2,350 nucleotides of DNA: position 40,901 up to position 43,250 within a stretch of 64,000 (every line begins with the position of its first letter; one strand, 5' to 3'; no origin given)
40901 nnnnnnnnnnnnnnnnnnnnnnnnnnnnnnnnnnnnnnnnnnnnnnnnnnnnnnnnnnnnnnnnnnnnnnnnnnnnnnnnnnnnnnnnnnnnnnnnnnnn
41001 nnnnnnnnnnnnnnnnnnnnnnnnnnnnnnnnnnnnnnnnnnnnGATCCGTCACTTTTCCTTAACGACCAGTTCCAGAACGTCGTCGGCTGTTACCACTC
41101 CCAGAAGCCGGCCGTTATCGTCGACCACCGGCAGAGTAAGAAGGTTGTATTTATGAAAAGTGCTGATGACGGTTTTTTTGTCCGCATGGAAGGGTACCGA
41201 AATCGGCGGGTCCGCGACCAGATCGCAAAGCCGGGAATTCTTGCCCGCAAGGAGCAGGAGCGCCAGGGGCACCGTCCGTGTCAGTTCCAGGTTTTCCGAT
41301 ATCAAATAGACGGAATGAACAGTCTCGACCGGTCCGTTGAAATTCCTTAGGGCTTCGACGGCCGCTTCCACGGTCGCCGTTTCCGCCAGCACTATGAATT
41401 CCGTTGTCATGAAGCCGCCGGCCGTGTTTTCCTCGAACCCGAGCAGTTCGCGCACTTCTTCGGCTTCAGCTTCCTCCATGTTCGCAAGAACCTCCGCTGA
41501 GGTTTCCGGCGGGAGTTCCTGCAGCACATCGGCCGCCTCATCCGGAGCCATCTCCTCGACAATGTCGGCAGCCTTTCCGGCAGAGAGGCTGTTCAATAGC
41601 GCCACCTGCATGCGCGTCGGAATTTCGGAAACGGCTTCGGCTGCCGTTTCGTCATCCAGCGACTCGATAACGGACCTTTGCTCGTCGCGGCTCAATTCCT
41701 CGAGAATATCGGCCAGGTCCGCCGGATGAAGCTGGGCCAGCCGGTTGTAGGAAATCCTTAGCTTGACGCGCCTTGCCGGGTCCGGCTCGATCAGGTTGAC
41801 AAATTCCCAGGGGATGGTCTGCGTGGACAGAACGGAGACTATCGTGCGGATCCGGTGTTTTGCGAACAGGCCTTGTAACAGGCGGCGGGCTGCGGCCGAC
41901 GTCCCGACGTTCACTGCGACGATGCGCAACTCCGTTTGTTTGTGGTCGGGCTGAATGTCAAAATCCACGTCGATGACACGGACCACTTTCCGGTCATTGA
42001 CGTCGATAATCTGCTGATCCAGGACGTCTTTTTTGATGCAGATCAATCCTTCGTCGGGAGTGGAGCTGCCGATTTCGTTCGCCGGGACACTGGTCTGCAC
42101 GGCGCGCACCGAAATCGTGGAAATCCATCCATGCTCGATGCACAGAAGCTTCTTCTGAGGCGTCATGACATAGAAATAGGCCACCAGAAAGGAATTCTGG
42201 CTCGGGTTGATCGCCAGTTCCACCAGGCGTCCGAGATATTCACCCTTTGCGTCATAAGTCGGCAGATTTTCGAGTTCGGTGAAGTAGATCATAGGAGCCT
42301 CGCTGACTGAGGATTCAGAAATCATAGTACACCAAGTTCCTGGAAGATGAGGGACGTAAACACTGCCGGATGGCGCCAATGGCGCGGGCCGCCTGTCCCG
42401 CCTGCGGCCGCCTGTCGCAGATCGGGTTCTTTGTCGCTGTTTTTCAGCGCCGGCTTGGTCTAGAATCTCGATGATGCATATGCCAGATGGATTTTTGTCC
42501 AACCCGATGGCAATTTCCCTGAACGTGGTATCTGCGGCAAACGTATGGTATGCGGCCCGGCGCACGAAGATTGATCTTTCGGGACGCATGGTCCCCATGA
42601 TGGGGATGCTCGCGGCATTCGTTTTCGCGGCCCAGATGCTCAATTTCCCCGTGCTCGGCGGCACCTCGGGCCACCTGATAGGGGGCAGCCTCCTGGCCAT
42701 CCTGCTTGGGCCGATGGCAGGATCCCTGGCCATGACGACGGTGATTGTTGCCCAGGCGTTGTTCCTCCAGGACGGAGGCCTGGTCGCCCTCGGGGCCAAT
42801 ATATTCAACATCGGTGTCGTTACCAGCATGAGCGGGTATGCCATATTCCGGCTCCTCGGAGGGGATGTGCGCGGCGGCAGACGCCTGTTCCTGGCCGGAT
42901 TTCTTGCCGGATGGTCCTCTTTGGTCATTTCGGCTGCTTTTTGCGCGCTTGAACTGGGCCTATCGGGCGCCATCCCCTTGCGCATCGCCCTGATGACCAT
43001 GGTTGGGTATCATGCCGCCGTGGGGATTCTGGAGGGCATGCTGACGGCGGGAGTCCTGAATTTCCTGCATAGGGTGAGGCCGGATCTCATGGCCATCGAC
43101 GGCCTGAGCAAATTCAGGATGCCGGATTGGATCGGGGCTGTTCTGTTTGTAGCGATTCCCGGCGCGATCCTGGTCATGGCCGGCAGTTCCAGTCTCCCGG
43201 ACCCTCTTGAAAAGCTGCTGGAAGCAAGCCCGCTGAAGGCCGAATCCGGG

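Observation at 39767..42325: NRMT-like (Mg2+-type) SLC11 transporter co-transcribed with a stand-alone MgtE cytoplasmic sensor module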

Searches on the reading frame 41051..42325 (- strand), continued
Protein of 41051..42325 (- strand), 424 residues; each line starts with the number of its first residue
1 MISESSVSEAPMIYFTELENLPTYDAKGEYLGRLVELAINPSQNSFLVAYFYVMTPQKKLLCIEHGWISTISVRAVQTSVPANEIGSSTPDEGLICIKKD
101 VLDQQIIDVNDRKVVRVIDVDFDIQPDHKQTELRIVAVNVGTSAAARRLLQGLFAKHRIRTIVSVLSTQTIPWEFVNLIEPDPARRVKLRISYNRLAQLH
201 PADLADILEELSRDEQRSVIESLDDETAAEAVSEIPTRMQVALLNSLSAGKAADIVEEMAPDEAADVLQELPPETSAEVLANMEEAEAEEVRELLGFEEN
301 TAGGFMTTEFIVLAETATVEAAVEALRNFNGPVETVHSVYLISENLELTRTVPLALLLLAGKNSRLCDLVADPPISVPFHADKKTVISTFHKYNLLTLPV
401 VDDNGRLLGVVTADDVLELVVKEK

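Call 24: search_solved_structures(query=window:41051-42292:-, show_alignments=2, max_evalue=0.01)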
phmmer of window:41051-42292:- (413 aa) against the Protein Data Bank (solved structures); distinct sequences matched with E-value up to 0.01: 20.
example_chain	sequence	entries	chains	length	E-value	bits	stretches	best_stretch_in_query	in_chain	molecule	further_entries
2yvy_A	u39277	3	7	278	7.4e-29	104.4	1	184-410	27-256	Mg2+ transporter MgtE | Magnesium transporter MgtE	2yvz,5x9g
8gpv_A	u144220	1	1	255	8.4e-29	104.2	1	186-411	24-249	Magnesium transporter MgtE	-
2yvx_A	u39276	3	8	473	3.3e-28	102.2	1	184-410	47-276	Mg2+ transporter MgtE | Magnesium transporter MgtE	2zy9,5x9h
2oux_A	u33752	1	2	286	9e-28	100.8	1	232-410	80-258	Magnesium transporter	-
8gps_A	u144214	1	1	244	5.3e-25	91.7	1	188-410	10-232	MgtE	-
3kpc_A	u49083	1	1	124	4.4e-09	39.3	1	356-411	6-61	Uncharacterized protein MJ0100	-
3kpb_A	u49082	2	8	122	4.5e-09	39.3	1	356-411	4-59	Uncharacterized protein MJ0100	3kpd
2yzq_A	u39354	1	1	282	8.6e-08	35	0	357-406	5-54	Putative uncharacterized protein PH1780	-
3kh5_A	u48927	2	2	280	1.1e-06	31.4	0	297-409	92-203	protein MJ1225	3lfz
9e6q_3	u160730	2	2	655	1.5e-06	30.9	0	270-407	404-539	Putative signal-transduction protein with CBS domains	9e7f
2p9m_A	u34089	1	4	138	8.4e-06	28.5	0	351-411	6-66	Hypothetical protein MJ0922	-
4esy_A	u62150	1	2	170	0.00069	22.2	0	355-406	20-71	CBS domain containing membrane protein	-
2nyc_A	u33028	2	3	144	0.0013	21.3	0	373-409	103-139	Nuclear protein SNF4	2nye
9sr9_H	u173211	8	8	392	0.002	20.7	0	375-410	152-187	Dehydrogenase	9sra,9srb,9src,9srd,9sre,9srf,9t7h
9s4w_A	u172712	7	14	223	0.002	20.7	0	380-406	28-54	AcuB from Geobacillus stearothermophilus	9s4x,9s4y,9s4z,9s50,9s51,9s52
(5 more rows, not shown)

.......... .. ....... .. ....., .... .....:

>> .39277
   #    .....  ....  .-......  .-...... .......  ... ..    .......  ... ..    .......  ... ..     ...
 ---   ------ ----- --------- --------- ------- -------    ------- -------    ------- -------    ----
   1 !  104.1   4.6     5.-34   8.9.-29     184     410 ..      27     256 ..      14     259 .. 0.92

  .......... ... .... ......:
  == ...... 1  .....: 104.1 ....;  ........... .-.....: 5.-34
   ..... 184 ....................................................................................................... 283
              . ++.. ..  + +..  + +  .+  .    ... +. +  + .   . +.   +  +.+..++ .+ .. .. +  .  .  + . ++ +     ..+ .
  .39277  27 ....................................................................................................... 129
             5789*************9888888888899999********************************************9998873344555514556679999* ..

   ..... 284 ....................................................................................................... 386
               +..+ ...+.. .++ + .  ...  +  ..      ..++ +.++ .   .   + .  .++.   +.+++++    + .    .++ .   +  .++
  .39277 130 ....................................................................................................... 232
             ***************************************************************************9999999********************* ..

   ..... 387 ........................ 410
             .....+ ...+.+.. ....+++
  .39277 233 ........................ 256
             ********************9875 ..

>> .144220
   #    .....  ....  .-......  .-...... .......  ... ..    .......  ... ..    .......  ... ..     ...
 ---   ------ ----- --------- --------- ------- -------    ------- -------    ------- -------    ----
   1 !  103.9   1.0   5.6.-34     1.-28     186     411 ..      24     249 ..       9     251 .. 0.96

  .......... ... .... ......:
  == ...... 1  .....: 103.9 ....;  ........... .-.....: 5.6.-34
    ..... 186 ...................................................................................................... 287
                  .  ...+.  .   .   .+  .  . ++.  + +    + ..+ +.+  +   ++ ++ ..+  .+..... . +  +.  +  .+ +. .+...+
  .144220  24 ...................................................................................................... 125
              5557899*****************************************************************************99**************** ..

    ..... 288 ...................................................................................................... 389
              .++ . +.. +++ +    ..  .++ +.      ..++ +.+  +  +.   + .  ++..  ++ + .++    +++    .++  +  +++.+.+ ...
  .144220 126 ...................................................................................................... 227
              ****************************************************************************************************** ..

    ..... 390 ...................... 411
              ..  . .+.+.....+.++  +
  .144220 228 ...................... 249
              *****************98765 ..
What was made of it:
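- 41051..42292 (-): Partner gene: a 413-aa soluble protein, PRC-PRC-MgtE_N-CBS pair. An alternative in-frame ATG at 42325 would add 11 aa. PDB MgtE cytosolic domains at E 7e-29 (call 24).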

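Call 35: predict_structure(alignment_id=A1)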
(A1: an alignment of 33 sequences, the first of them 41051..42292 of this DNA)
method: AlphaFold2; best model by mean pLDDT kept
length: 413 residues; sequences in the alignment: 33
mean_pLDDT: 62.8   pTM: 0.37
mean pLDDT of the five models: 62.8, 61.5, 60.7, 57.7, 56.9
residues with pLDDT >= 90: 69; 70-90: 130; 50-70: 35; < 50: 179
segments of 3 or more residues with pLDDT < 50: 1-67, 73-182
pLDDT, mean of each block of 10 residues (from residue 1): 32 41 41 41 42 43 44 41 39 35 34 41 38 29 26 28 42 35 60 67 68 80 83 84 86 82 77 78 61 84 96 92 89 93 92 92 88 88 91 88 81 60
secondary structure, 60 per line:
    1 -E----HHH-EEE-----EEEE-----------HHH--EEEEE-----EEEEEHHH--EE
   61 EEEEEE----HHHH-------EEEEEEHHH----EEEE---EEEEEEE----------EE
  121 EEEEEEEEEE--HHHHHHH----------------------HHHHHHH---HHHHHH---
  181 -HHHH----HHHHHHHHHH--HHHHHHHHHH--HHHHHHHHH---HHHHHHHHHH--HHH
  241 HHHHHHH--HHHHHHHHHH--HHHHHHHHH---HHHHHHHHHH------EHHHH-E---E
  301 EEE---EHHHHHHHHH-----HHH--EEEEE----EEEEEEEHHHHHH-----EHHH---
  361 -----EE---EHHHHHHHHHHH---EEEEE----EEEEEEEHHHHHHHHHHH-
elements in order: E11-13 E19-22 E39-43 E49-53 E59-66 H71-74 E82-87 E95-98 E102-108 E119-130 H133-139 H162-168 H172-177 H182-185 H190-199 H202-211 H214-222 H226-235 H238-247 H250-259 H262-270 H274-283 H291-294 E300-303 H308-316 E327-331 E336-342 H343-348 H372-382 E386-390 E395-401 H402-412
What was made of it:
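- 41054..41425 (-): CBS pair (aa 290-413). It carries D404, which corresponds to TtMgtE D247 (Mg4). N383 corresponds to D226 and E407 to D250 (Mg5). The protein ends here, with no plug helix. AF2 gives block-mean pLDDT of about 80-96 over most of this part (call 35).
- On PRC-barrel domain (PF05239): The AF2 model of this region is unreliable (call 35).
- The PRC region could not be modelled with confidence (pLDDT below 50, call 35), so the docking role of repeat 2 is speculation.
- Tried and rejected: The MgtE_N and CBS half is confident, but residues 1-182 have pLDDT below 50, so nothing can be said about the PRC fold or the domain arrangement (call 35).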

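Call 51: find_related_loci(query=A4, collection=metagenome_contigs, flank=5000)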
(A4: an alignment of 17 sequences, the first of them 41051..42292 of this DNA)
Query A4 (413 aa) in metagenome_contigs; peptide patterns used: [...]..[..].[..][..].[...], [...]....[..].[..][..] (x = any residue, [..] = any of these).
600 stretches matched a pattern (row limit reached: there are more); 558 encode a relative of the query (tblastn E <= 1e-3); the best 80 are kept; 80 distinct loci.
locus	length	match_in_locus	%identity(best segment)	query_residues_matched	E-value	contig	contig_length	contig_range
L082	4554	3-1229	85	4-412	0e+0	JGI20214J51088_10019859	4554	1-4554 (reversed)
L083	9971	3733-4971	68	1-413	0e+0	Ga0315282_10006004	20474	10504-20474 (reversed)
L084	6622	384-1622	68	1-413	0e+0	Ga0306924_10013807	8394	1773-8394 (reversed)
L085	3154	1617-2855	66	1-413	0e+0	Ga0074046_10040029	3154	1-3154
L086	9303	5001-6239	66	1-413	2e-180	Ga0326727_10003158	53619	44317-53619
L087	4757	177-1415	65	1-413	0e+0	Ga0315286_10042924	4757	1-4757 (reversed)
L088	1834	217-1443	64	1-409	0e+0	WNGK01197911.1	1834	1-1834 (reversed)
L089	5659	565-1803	63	1-413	7e-170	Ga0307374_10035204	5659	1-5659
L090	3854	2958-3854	70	1-299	3e-142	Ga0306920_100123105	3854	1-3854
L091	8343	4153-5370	46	2-409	4e-108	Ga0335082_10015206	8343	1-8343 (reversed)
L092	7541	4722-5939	46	1-406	7e-106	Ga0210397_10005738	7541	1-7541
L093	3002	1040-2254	48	2-409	3e-108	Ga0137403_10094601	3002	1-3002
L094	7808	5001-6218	45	2-409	5e-104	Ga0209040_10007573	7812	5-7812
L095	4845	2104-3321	45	1-406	2e-104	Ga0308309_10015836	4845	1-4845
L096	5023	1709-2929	47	2-409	2e-104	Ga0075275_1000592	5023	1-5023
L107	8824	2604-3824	44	2-409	1e-99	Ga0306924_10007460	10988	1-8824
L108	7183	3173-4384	46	4-409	1e-99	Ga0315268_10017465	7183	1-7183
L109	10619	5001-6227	43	2-413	9e-100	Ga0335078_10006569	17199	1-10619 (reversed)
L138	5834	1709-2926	45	2-409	3e-94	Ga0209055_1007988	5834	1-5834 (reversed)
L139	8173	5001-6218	45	2-409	1e-93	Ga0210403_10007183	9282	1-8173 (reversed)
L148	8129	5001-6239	41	2-409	8e-93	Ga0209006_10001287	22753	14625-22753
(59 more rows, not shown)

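Call 71: search_protein_families(library=pfam, proteins=[L086:3600-4988:+], max_evalue=0.01)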
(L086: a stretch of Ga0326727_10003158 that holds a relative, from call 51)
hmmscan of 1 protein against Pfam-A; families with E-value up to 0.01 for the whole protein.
L086:3600-4988:+ (462 aa): 1 family
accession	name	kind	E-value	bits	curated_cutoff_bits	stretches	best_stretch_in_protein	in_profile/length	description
PF04966.18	OprB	-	1.8e-36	126.7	22.9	1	87-461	8-371/372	Carbohydrate-selective porin, OprB family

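Call 79: search_protein_families(library=pfam, proteins=[L107:4920-6521:-, L108:4554-6059:+, L108:4518-5903:-, L109:6255-6728:+, L109:7281-8519:+, L109:6680-7714:-, L139:6289-7977:-, L139:3149-4930:-, L148:3531-4781:-, L138:4133-4756:+], max_evalue=0.001)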
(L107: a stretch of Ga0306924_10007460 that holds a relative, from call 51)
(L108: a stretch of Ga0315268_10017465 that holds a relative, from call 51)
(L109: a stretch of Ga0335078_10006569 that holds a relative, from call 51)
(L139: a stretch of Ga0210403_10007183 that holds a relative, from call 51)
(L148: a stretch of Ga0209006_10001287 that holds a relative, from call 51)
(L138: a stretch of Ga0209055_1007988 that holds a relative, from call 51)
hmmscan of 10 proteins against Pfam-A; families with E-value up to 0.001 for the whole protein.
L107:4920-6521:- (533 aa): 6 families
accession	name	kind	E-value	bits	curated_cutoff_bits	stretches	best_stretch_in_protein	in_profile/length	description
PF10996.14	Beta-Casp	-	6.3e-32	111.1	27.7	1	322-445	1-118/120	Beta-Casp domain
PF07521.17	RMMBL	-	8.4e-18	64.6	21.6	1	461-522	2-61/63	Zn-dependent metallo-hydrolase RNA specificity domain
PF00753.33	Lactamase_B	-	4.6e-09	36.9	22.7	1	87-147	15-73/196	Metallo-beta-lactamase superfamily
PF12706.13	Lactamase_B_2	-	2.3e-08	34.3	27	1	91-255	4-147/200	Beta-lactamase superfamily domain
PF16661.11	Lactamase_B_6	-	5.4e-05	23.1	27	1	88-234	7-149/193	Metallo-beta-lactamase superfamily domain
PF23023.1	Anti-Pycsar_Apyc1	-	0.0002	21.4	50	1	60-135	5-71/250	Anti-Pycsar protein Apyc1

L108:4554-6059:+ (501 aa): 2 families
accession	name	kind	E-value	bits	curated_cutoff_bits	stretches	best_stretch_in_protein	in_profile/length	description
PF20245.3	DUF6600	-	3.8e-14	53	27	1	228-305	2-79/102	Family of unknown function (DUF6600)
PF04773.18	FecR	-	2.3e-11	44.4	24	1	67-164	2-95/97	FecR protein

L108:4518-5903:- (461 aa): 0 families

L109:6255-6728:+ (157 aa): 0 families

L109:7281-8519:+ (412 aa): 0 families

L109:6680-7714:- (344 aa): 1 family
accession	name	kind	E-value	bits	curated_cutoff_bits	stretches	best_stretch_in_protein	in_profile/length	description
PF04343.18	DUF488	-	1e-25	91.2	22.2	1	155-268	2-118/121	Domain of unknown function DUF488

L139:6289-7977:- (562 aa): 1 family
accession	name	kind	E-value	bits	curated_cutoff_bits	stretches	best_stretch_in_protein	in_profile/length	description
PF09286.16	Pro-kuma_activ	-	1.8e-29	103.3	23.5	1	44-182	2-142/143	Pro-kumamolisin, activation domain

L139:3149-4930:- (593 aa): 11 families
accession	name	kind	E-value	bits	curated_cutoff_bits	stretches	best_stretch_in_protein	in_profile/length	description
PF13650.11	Asp_protease_2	-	5.7e-19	69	24.3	1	301-390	2-90/90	Aspartyl protease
PF13975.11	gag-asp_proteas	-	4.4e-18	66.1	28.2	1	301-392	2-91/92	gag-polyprotein putative aspartyl protease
PF14559.12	TPR_19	-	6.1e-11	42.9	25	1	92-141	1-50/68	Tetratricopeptide repeat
PF07719.23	TPR_2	-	2e-09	37.3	27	0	89-114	8-33/34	Tetratricopeptide repeat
PF13428.12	TPR_14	-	2.6e-09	37.3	23.5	0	90-125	9-44/44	Tetratricopeptide repeat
PF13432.12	TPR_16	-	1.1e-08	35.7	32.7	1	88-137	3-52/65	Tetratricopeptide repeat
PF09668.16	Asp_protease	-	4.8e-07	30.3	26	1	301-393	13-103/109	Aspartyl protease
PF00515.34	TPR_1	-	1.1e-06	28.6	27.8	0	90-110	9-29/34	Tetratricopeptide repeat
PF13414.12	TPR_11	-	2.7e-06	27.4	26.8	0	91-130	3-42/42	TPR repeat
PF12895.13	ANAPC3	-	3e-05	24.7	27.2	1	77-140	18-80/82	Anaphase-promoting complex, cyclosome, subunit 3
PF13424.12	TPR_12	-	0.00072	20.1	30.1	0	89-131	10-53/77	Tetratricopeptide repeat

L148:3531-4781:- (416 aa): 2 families
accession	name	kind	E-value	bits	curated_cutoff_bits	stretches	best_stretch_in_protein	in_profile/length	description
PF12704.14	MacB_PCD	-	4.7e-36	125.5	27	1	22-251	1-206/207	MacB-like periplasmic core domain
PF02687.27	FtsX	-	5.4e-16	59.2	25.5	1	292-395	2-111/120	FtsX-like permease C-terminal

L138:4133-4756:+ (207 aa): 0 families
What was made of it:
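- The 6 orphan partners have heterogeneous neighbours and no other Mg2+ transporter family next to them (call 79).
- Tried and rejected: Their neighbours are unrelated (call 79).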

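Call 81: fold_search(model_id=the predicted structure, library=pdb)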
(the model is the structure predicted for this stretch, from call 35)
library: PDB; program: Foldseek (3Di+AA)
matches with E <= 10: 931; with E <= 0.001: 296
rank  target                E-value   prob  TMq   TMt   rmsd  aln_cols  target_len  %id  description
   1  8gpv                  8.0e-19  1.00  0.31  0.48  13.9       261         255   26  Cytoplasmic domain structure of the MgtE Mg2+ channel from Clostridiales bacterium (released 2023-04-19)
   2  2oux_A                5.9e-18  1.00  0.31  0.48  14.8       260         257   27  Crystal structure of the soluble part of a magnesium transporter (released 2007-03-20)
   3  2oux_B                2.4e-17  1.00  0.31  0.48  14.7       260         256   27  Crystal structure of the soluble part of a magnesium transporter (released 2007-03-20)
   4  2yvy                  5.7e-17  1.00  0.30  0.49  14.0       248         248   29  Crystal structure of magnesium transporter MgtE cytosolic domain, Mg2+ bound form (released 2007-09-04)
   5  8gps                  1.0e-16  1.00  0.31  0.54  13.4       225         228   24  Cytoplasmic domain structure of the MgtE Mg2+ channel from Chryseobacterium hispalense (released 2023-04-19)
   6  5x9g_C                1.5e-16  1.00  0.30  0.49  13.9       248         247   29  Crystal structure of the cytosolic domain of the Mg2+ channel MgtE in complex with ATP (released 2017-08-16)
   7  2zy9_A                1.9e-16  1.00  0.31  0.30  13.6       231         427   31  Improved crystal structure of magnesium transporter MgtE (released 2009-12-01)
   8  5x9h_B                3.4e-16  1.00  0.31  0.30  13.6       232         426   31  Crystal structure of the Mg2+ channel MgtE in complex with ATP (released 2017-08-16)
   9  2yvx_A                1.3e-15  1.00  0.31  0.29  14.3       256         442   29  Crystal structure of magnesium transporter MgtE (released 2007-09-04)
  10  2zy9_B                4.6e-15  1.00  0.31  0.30  13.5       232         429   31  Improved crystal structure of magnesium transporter MgtE (released 2009-12-01)
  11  3kxr                  8.4e-08  1.00  0.32  0.70   5.9       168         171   20  Structure of the cystathionine beta-synthase pair domain of the putative Mg2+ transporter SO5017 from Shewanella oneiden (released 2009-12-15)
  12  4gqy_B                1.6e-07  1.00  0.25  0.72   3.0       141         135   23  Crystal structure of CBSX2 in complex with AMP (released 2013-07-24)
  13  7m1t_A                5.0e-07  1.00  0.26  0.33  19.8       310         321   16  Crystal structure of an archaeal CNNM, MtCorB, with C-terminal deletion in complex with Mg2+-ATP (released 2021-06-16)
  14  6uof                  5.3e-07  1.00  0.25  0.82   2.1       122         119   18  1.2 Angstrom Resolution Crystal Structure of CBS Domains of Transcriptional Regulator from Streptococcus pneumoniae (released 2019-11-06)
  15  1vr9_A                5.6e-07  1.00  0.27  0.84   2.6       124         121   22  CRYSTAL STRUCTURE OF A CBS DOMAIN PAIR/ACT DOMAIN PROTEIN (TM0892) FROM THERMOTOGA MARITIMA AT 1.70 A RESOLUTION (released 2005-03-15)
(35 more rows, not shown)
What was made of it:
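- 41051..42292 (-): Foldseek top hits are MgtE cytoplasmic domains (call 81).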

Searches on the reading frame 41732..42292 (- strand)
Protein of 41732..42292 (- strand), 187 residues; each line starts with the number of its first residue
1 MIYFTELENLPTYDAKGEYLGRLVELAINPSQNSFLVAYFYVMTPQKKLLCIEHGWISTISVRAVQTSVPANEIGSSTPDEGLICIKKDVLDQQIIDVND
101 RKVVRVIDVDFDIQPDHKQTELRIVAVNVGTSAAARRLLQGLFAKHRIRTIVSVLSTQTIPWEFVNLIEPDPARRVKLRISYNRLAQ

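Call 41: search_protein_families(library=pfam, proteins=[window:41732-42292:-], max_evalue=1)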
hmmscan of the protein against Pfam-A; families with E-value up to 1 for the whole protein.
window:41732-42292:- (187 aa): 2 families
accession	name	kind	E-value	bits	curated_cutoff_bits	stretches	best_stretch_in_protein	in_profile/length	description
PF05239.21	PRC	-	1.6e-05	25.3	21.2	1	1-37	3-39/78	PRC-barrel domain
PF19211.5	CoV_NSP2_N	-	0.2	11.8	29.7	1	75-129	14-68/204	Coronavirus replicase NSP2, N-terminal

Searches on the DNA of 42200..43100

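Call 15: search_rna_families(source=window, start=42200, end=43100, threshold=evalue, max_evalue=10)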
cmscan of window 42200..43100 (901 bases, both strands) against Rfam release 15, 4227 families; matches with E-value up to 10: 1.
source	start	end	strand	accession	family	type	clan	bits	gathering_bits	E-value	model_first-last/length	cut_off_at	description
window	42463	42525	+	RF02480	GlsR14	Gene; snRNA; snoRNA; CD-box;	-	14.2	90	1.5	1-68/68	no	Small nucleolar RNA GlsR14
